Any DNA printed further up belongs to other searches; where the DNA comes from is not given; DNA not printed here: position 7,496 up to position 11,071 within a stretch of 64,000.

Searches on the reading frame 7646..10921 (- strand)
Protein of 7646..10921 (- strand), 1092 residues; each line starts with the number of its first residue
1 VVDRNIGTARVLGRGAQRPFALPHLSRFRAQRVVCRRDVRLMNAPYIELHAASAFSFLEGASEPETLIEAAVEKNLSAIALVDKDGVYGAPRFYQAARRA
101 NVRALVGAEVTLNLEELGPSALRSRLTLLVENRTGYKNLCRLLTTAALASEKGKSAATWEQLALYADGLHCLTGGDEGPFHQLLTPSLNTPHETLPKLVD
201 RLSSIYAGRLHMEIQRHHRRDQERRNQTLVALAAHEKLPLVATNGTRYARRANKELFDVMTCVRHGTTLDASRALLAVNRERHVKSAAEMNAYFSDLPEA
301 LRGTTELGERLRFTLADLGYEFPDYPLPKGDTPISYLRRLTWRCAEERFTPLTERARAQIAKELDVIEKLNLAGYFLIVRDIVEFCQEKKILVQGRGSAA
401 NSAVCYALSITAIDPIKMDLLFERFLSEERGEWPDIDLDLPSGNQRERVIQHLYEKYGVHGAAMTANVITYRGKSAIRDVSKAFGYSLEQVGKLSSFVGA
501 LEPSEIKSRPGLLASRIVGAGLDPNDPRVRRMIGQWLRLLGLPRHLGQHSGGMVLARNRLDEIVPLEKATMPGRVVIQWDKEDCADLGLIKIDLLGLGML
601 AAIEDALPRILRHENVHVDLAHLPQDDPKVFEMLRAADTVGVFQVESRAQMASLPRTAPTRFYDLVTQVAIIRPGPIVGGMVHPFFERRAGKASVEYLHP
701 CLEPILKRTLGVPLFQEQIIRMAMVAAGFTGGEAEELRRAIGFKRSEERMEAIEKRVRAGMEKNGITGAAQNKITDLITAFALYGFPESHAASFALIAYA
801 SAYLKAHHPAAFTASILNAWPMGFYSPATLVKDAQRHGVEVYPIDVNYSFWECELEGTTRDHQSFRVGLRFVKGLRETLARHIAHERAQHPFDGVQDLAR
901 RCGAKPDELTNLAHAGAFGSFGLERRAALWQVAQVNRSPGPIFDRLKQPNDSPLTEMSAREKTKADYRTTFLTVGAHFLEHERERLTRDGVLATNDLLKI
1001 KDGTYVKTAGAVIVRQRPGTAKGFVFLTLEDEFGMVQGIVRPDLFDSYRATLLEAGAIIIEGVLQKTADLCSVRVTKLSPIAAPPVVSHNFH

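Call 15: search_protein_families(library=pfam, proteins=[window:7646-10921:-], max_evalue=0.001)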
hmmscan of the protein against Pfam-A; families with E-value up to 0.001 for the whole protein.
window:7646-10921:- (1092 aa): 5 families
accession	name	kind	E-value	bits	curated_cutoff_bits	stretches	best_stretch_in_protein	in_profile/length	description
PF07733.18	DNA_pol3_alpha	-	9.4e-77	258.6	23.9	1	335-596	1-260/260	Bacterial DNA polymerase III alpha NTPase domain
PF17657.6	DNA_pol3_finger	-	1.2e-53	181.3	22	1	599-765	1-166/166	Bacterial DNA polymerase III alpha subunit finger domain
PF02811.25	PHP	-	1.5e-29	103.9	26.4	1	48-217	1-164/164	PHP domain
PF14579.12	HHH_6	-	3.3e-20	72.5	25.6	1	838-927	1-89/90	Helix-hairpin-helix motif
PF01336.31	tRNA_anti-codon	-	6.7e-06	26.4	27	1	1009-1080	4-74/75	OB-fold nucleic acid binding domain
